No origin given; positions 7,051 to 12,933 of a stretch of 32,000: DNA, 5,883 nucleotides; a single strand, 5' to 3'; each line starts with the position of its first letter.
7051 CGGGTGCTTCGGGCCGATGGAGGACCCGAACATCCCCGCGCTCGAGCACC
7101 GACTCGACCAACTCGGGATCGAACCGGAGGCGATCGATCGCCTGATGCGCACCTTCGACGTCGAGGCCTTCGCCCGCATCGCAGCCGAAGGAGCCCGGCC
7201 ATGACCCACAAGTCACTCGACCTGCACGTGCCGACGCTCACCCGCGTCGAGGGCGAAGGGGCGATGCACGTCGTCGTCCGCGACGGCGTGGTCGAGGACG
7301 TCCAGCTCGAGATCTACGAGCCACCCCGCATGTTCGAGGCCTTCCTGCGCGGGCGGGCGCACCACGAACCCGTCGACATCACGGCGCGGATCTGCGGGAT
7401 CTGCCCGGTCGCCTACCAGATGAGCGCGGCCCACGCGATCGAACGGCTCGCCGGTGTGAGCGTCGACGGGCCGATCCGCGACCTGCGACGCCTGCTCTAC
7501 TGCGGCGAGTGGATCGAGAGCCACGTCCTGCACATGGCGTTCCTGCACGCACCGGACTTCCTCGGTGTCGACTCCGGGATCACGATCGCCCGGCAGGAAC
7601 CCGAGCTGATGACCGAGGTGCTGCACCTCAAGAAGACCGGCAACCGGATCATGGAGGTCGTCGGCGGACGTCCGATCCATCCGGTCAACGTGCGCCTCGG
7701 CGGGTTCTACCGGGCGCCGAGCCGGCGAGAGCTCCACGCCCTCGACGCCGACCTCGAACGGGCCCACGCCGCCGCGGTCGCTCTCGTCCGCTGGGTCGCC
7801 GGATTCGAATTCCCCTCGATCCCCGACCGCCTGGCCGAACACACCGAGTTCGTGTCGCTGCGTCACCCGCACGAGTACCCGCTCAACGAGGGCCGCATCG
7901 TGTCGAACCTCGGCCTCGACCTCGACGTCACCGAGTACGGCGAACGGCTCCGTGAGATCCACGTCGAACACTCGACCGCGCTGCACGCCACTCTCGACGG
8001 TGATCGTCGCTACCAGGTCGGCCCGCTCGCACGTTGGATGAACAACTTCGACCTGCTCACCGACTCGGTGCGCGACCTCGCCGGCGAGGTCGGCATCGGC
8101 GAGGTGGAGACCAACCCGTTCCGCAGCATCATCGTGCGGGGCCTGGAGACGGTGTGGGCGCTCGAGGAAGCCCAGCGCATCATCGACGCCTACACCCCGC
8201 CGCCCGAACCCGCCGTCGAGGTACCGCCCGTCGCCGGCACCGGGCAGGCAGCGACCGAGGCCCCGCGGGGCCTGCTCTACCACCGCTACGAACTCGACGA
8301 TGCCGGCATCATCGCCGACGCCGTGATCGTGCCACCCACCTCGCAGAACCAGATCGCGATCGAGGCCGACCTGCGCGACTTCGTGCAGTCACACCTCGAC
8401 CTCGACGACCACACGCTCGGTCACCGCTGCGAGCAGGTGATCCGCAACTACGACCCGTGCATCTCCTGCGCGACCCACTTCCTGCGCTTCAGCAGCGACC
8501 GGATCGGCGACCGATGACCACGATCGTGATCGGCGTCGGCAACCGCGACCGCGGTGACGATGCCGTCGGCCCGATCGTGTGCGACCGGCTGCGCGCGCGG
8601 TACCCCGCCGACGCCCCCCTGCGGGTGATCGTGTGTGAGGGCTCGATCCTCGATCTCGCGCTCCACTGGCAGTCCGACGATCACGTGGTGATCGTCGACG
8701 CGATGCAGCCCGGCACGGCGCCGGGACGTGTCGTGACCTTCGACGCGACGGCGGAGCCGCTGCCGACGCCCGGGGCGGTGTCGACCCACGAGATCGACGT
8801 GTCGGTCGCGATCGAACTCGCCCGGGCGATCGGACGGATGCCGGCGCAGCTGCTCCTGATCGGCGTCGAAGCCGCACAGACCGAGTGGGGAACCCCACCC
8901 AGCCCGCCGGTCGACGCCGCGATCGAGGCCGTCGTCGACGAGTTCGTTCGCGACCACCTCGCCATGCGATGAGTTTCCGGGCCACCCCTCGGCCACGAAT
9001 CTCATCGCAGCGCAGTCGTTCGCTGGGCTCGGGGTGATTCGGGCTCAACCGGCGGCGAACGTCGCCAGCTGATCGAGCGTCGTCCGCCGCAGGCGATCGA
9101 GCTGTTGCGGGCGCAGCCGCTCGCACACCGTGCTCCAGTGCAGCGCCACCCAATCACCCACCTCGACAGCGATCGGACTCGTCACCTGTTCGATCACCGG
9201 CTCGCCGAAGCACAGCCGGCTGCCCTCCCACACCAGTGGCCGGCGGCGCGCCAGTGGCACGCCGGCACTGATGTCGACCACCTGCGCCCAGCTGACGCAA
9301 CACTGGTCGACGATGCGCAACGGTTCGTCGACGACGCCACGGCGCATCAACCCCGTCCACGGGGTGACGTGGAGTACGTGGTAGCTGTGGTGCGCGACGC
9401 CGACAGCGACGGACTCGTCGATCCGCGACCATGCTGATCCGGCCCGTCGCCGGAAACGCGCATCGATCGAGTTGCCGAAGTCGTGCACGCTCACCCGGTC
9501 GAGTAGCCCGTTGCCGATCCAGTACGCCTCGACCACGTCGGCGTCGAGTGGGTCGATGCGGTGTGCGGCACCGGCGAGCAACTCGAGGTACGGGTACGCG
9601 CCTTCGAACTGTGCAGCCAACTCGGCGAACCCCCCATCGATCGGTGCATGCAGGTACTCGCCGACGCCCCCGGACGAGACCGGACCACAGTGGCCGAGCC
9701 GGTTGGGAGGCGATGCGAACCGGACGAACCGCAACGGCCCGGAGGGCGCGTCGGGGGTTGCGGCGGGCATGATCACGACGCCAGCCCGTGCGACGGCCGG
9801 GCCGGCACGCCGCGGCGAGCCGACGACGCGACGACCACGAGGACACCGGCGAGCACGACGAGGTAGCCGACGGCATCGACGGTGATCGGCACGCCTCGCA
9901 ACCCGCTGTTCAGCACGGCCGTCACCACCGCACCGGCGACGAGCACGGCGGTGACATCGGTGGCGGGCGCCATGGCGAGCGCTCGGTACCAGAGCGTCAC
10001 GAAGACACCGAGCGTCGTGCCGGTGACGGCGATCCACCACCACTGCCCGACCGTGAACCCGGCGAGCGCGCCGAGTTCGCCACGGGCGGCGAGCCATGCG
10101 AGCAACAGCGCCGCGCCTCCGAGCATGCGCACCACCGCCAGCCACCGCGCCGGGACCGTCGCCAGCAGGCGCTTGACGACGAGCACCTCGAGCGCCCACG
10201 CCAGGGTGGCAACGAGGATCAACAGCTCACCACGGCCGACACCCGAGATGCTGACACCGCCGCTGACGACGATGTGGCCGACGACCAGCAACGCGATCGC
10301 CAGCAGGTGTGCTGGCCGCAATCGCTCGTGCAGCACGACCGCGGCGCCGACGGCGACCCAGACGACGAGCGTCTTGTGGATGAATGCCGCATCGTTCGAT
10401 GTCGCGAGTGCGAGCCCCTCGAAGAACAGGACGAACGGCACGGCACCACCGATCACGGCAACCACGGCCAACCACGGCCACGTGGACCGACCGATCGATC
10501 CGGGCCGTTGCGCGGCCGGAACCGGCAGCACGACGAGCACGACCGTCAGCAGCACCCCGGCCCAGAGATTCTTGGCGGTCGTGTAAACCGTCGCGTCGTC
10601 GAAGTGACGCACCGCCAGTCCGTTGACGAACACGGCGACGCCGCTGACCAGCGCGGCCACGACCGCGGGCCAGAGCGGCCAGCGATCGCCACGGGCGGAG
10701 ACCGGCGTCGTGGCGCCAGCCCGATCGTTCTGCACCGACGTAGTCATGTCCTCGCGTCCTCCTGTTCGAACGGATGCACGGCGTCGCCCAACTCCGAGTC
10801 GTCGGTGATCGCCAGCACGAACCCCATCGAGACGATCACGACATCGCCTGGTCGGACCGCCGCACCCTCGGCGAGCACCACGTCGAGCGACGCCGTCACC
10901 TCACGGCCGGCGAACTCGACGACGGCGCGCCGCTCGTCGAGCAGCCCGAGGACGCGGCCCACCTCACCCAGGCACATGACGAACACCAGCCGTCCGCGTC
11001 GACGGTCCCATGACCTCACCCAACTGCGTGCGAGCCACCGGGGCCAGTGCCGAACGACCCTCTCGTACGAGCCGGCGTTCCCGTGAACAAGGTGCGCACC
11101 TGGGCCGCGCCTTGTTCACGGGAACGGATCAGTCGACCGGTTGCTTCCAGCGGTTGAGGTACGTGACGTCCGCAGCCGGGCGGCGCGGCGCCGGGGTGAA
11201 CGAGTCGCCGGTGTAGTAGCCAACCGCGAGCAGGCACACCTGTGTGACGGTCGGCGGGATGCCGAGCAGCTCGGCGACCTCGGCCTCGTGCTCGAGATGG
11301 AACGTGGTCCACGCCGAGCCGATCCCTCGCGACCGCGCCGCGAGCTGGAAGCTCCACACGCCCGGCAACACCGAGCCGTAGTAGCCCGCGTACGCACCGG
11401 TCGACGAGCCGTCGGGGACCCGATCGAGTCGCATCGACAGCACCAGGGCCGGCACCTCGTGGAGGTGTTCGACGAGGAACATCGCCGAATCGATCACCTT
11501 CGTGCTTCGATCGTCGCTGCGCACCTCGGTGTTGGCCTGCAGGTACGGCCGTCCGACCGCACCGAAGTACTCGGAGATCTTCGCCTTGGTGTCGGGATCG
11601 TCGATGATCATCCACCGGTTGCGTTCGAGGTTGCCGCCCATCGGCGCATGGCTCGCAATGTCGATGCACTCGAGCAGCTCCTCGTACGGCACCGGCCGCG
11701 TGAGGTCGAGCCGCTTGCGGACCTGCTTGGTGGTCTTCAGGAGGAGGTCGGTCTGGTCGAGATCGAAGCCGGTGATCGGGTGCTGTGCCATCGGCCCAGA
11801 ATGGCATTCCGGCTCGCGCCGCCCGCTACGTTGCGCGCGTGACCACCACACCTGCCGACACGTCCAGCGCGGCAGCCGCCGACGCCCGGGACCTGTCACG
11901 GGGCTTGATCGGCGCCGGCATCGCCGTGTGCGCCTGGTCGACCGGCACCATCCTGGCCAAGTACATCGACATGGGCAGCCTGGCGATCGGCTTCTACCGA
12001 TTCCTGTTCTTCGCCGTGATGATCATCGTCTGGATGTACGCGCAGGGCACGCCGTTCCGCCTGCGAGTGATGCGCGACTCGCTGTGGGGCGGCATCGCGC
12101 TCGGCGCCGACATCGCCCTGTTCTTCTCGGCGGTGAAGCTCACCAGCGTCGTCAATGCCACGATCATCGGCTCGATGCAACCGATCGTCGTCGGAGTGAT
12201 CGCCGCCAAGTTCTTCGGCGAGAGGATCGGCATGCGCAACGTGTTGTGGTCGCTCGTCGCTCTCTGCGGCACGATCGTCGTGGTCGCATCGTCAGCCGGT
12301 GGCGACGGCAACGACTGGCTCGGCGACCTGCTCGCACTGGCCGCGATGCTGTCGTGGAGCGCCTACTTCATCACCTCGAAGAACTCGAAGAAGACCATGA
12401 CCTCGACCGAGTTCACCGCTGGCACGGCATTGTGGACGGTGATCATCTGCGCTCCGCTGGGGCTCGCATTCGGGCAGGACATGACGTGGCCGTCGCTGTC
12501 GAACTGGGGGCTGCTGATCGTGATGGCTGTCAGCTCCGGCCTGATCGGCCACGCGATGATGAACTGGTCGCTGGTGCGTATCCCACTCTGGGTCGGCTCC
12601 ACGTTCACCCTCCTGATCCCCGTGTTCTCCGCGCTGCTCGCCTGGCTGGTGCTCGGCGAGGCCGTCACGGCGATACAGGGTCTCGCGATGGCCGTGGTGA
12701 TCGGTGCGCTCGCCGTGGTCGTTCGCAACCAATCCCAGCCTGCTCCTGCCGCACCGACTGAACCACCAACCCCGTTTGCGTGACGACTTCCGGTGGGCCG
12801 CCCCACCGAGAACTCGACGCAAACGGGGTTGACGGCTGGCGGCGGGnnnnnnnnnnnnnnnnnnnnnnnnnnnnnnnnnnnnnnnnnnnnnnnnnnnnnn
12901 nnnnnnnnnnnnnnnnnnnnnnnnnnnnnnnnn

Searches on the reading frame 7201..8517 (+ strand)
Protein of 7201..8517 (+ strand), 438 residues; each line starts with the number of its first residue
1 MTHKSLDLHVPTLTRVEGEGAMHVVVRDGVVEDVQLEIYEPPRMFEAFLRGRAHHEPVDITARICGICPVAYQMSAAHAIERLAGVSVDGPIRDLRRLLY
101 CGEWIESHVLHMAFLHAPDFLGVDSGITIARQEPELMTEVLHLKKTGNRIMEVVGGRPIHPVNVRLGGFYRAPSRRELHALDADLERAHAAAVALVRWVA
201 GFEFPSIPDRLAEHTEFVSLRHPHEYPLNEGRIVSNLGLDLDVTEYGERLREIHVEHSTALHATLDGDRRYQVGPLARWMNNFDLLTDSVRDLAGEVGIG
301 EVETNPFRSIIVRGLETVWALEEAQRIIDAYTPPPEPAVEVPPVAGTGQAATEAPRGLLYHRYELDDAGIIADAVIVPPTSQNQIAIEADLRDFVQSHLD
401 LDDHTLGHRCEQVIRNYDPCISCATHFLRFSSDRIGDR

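Call 9: search_protein_families(library=pfam, proteins=[window:7201-8517:+])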
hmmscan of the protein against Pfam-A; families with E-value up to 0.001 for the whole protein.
window:7201-8517:+ (438 aa): 1 family
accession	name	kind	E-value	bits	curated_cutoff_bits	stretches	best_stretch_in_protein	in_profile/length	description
PF00374.24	NiFeSe_Hases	-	1.6e-21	77.3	25.8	2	43-125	1-83/508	Nickel-dependent hydrogenase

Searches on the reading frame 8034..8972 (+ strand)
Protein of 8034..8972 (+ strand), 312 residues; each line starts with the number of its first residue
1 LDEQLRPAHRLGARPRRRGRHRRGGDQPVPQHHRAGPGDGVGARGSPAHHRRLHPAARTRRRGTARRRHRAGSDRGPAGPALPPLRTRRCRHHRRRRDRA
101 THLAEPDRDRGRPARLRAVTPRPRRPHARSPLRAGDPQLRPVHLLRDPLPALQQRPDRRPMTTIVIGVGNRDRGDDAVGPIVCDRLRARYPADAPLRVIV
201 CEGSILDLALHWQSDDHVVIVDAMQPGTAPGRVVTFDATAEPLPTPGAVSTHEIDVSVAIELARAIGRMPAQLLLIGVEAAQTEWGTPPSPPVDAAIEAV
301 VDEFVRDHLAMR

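Call 9: search_protein_families(library=pfam, proteins=[window:8034-8972:+])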
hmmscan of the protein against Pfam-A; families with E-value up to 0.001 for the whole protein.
window:8034-8972:+ (312 aa): 1 family
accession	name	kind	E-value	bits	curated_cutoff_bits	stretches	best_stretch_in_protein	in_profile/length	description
PF01750.23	HycI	-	2e-12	47.5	23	1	205-304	26-127/130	Hydrogenase maturation protease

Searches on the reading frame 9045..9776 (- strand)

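Call 9: search_protein_families(library=pfam, proteins=[window:9045-9776:-])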
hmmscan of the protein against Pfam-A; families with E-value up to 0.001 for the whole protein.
window:9045-9776:- (243 aa): 1 family
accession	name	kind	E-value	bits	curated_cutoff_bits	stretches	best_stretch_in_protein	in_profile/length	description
PF19927.4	DUF6390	-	6e-68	229.4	25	1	11-239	3-236/244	Family of unknown function (DUF6390)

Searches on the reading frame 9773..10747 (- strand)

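Call 9: search_protein_families(library=pfam, proteins=[window:9773-10747:-])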
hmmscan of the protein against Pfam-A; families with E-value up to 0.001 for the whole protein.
window:9773-10747:- (324 aa): 1 family
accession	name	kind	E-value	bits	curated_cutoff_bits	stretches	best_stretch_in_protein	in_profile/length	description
PF00892.27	EamA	-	1.2e-24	87.5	28.2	2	172-306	2-134/135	EamA-like transporter family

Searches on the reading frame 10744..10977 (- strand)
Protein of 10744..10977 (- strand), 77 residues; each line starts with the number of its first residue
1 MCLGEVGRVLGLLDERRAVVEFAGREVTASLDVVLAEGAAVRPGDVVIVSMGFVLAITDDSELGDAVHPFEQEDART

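Call 9: search_protein_families(library=pfam, proteins=[window:10744-10977:-])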
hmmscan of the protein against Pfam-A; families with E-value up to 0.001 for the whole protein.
window:10744-10977:- (77 aa): 1 family
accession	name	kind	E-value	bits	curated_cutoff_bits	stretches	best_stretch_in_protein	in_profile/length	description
PF01455.23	HupF_HypC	-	7.2e-11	42.5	28.5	1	1-63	1-58/65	HupF/HypC family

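Call 10: find_encoding_contigs(protein=window:10744-10977:-, flank=10000, max_places=10)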
Protein window:10744-10977:- (77 aa): no gene with exactly this product is on record in the collection.

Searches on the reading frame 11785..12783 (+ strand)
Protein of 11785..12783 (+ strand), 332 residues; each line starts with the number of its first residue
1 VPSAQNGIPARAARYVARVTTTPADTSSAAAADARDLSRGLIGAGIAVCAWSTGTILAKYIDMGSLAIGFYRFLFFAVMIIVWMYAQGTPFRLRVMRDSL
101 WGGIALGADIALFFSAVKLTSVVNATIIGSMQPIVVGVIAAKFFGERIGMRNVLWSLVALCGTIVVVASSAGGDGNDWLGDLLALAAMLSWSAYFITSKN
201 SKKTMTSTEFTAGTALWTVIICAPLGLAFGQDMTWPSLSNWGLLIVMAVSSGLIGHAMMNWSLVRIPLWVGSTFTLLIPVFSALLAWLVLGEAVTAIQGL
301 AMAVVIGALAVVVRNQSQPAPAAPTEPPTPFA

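Call 9: search_protein_families(library=pfam, proteins=[window:11785-12783:+])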
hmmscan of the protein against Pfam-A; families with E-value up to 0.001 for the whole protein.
window:11785-12783:+ (332 aa): 1 family
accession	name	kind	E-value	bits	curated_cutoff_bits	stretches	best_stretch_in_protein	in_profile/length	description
PF00892.27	EamA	-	1.1e-31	110.3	28.2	2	179-313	2-134/135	EamA-like transporter family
